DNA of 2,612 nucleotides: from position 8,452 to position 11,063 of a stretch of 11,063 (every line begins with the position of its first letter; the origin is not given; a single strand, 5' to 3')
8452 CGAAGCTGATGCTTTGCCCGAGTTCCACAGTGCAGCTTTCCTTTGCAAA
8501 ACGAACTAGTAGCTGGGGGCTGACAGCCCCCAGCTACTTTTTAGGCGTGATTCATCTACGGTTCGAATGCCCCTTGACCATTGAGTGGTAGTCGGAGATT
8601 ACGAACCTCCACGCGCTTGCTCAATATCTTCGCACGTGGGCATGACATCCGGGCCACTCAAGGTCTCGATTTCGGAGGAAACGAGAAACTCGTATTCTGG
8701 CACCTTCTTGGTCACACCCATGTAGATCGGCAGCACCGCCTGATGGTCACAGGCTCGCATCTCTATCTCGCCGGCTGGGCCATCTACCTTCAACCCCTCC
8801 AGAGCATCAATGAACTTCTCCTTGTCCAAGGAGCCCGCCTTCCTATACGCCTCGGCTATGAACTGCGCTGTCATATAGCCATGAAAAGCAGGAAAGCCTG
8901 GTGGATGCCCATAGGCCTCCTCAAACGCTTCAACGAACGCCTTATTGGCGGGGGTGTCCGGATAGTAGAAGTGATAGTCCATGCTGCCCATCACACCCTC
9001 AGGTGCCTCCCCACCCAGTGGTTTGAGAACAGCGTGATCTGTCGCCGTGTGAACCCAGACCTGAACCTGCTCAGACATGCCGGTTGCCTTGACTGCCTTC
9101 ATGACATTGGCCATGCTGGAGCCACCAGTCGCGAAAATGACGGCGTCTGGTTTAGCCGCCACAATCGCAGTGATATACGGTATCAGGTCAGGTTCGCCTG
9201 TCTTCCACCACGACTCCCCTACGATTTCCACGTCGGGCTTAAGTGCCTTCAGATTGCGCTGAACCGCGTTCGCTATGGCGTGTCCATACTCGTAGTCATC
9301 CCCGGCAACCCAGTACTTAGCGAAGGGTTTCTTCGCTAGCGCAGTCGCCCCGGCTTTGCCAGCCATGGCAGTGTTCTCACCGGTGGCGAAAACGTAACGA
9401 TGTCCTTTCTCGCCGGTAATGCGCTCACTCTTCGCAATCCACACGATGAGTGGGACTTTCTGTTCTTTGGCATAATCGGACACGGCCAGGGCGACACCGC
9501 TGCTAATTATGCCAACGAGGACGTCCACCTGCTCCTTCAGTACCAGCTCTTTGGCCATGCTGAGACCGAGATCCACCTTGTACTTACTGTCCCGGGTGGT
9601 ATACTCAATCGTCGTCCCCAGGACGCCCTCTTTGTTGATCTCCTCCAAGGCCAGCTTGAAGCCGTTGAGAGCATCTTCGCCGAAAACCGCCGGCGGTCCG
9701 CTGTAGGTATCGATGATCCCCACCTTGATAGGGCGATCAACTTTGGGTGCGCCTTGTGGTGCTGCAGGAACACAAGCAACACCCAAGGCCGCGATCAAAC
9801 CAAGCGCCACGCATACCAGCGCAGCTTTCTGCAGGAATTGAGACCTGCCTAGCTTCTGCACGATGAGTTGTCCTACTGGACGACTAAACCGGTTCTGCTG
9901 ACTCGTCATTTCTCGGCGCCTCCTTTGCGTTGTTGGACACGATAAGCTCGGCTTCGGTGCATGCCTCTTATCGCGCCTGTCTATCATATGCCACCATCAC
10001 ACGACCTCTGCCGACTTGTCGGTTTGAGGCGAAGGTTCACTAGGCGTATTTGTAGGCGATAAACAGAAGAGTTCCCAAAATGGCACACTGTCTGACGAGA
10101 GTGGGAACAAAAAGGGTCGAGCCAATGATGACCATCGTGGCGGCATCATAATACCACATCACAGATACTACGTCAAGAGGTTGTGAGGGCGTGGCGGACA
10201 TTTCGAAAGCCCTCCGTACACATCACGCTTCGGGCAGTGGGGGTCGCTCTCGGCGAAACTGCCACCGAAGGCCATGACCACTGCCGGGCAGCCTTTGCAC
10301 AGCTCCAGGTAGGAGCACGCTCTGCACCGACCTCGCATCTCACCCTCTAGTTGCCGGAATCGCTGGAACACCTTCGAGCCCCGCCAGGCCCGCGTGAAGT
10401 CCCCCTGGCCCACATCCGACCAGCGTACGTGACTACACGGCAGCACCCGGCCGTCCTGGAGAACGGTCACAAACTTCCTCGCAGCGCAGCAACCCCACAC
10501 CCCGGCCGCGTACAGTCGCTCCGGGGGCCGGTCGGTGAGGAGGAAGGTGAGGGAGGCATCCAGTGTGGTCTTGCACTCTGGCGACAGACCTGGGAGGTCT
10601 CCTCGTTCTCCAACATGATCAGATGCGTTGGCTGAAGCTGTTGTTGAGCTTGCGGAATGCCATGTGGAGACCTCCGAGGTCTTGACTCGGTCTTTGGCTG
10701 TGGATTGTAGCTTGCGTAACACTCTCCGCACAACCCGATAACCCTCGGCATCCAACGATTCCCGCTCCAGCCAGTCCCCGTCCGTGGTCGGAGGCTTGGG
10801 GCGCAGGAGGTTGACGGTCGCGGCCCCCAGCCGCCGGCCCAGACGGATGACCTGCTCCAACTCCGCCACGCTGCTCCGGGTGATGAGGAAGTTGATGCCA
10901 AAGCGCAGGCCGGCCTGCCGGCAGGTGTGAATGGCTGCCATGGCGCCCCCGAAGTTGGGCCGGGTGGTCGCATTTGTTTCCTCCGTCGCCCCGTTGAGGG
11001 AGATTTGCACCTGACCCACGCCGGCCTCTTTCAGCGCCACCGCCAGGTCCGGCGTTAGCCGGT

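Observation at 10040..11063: A radical-SAM/SPASM maturase-type gene ends in a 53-codon hydrophobic sORF and a low-GC patch; this may be the edge of an uncharacterised peptide-modification locus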

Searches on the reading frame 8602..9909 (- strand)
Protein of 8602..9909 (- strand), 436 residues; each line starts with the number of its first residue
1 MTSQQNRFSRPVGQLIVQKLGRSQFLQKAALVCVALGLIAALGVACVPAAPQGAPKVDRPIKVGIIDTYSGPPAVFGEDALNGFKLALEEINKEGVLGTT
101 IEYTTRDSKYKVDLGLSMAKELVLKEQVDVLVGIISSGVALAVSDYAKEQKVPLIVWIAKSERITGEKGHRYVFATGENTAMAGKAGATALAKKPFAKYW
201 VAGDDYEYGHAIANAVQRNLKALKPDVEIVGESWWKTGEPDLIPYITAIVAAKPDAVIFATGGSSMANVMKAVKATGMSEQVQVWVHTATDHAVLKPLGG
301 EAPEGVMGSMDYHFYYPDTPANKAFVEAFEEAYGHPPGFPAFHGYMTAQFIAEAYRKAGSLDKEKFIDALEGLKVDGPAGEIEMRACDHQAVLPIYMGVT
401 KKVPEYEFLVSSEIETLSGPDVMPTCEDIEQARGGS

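Call 38: find_related_loci(query=window:8602-9909:-, collection=metagenome_contigs, flank=3000)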
Query window:8602-9909:- (436 aa) in metagenome_contigs; peptide patterns used: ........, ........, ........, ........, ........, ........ (x = any residue, [..] = any of these).
568 stretches matched a pattern; 393 encode a relative of the query (tblastn E <= 1e-3); the best 80 are kept; 80 distinct loci.
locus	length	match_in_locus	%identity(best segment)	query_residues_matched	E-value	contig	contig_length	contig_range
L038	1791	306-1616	74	1-436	0e+0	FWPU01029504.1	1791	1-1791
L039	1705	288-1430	81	56-436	0e+0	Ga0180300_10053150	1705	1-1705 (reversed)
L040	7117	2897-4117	75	27-433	0e+0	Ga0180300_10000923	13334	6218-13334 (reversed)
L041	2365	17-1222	76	27-434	0e+0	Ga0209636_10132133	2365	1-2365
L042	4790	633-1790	78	44-434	0e+0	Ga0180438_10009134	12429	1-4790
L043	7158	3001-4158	78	44-434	0e+0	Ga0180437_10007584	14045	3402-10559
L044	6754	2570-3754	77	38-434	0e+0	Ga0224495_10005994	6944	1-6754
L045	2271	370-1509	79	55-434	0e+0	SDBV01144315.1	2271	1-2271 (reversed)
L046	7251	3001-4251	73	17-436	0e+0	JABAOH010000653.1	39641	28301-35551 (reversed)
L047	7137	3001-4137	77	56-434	0e+0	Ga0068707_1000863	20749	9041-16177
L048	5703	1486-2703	73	22-434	0e+0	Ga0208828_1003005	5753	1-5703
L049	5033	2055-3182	78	59-434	0e+0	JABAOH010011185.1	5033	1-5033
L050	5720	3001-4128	78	59-434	0e+0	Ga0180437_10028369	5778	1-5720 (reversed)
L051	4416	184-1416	70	18-436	0e+0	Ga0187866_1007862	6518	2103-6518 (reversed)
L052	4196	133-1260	78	59-434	0e+0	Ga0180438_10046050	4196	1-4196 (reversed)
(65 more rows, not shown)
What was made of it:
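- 5166..9909 (-): livK-H-M-G-F branched-chain amino-acid ABC transporter operon downstream. GC is 0.53-0.57, lower than the flanking genes at 0.61-0.64. 80 orthologous loci were found (call 38).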

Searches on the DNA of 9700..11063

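Call 28: search_rna_families(source=window, start=9700, end=11063, threshold=evalue, max_evalue=1)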
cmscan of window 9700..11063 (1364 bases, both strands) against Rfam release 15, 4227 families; matches with E-value up to 1: 0.
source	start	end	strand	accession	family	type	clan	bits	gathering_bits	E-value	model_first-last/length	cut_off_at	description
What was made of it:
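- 9910..10167 (-): Spacer between the rSAM stop and the livK start (258 nt, GC 0.51). It is the junction of a lineage-specific gene replacement. No Rfam match (call 28).
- No Rfam match was found (call 28).
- Tried and rejected: No Rfam match at E<=1 (call 28).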

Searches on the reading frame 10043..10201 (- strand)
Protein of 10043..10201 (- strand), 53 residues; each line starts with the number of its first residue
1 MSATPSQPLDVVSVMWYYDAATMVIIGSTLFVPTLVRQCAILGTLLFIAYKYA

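Call 6: search_protein_families(library=ncbifam, proteins=[window:10043-10201:-], max_evalue=1)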
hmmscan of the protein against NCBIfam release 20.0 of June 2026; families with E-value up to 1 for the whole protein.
window:10043-10201:- (53 aa): 0 families

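Call 7: search_protein_families(library=pfam, proteins=[window:10043-10201:-], max_evalue=1)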
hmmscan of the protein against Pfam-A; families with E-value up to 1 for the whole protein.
window:10043-10201:- (53 aa): 1 family
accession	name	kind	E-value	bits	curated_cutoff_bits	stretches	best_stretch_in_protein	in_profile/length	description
PF14145.11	YrhK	-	0.0084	16.4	26.1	1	9-49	3-41/58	YrhK-like protein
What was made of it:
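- On YrhK-like small membrane protein (PF14145), for the sORF: 16.4 bits, E = 0.0084 (call 7).
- The Pfam YrhK hit is below cutoff, 16.4 bits against 26.1 (call 7).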

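Call 26: search_protein_representatives(protein=window:10043-10201:-)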
Query: 53 residues. Proteins with E-value up to 0.001 (for the whole library): 1; up to 1e-10: 1; up to 1e-30: 0. The best 1 are listed.
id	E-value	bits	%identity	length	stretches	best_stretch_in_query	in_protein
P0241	3.0e-27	108.0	100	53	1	1-53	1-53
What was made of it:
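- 10040..10201 (-): Orphan 53-codon hydrophobic ORF. It is possibly a real lineage-specific small protein and is not linked to the maturase. It matches only itself among 1.84e9 representatives (call 26).
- No homologue exists among 1.84e9 proteins (call 26).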

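Call 53: search_protein_families(library=padloc, proteins=[window:10043-10201:-], max_evalue=0.01)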
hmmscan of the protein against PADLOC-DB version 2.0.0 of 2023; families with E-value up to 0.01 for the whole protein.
window:10043-10201:- (53 aa): 0 families

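Call 56: list_cluster_members(proteins=[P0241, P0001])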
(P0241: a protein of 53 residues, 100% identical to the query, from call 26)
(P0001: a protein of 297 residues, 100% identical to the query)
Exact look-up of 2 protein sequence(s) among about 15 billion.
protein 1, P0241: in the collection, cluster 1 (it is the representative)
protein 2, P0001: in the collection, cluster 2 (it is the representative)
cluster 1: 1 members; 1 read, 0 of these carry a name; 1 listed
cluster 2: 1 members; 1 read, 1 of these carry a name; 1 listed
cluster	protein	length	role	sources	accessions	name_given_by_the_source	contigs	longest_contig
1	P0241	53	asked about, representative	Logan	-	-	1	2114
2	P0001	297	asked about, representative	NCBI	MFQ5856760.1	MAG: SPASM domain-containing protein, partial [Anaerolineae bacterium]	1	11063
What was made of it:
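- No NCBI source holds this protein, so the GenBank annotation apparently did not call it (call 56).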

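Call 57: find_encoding_contigs(protein=P0241, flank=5000, max_places=5)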
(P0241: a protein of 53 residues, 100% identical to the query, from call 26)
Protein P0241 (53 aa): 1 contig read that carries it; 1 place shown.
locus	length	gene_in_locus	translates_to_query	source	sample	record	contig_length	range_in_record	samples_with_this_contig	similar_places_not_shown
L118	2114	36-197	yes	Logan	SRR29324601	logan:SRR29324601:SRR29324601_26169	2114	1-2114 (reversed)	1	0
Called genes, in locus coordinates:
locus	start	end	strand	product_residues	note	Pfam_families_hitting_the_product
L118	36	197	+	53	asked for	-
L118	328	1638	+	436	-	PF13433:Peripla_BP_5, PF13458:Peripla_BP_6, PF01094:ANF_receptor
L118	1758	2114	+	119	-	?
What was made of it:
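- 10040..10201 (-): No NCBI source holds this protein sequence; only a Logan contig does (calls 56, 57).
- A gene caller called it on the Logan contig (call 57).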
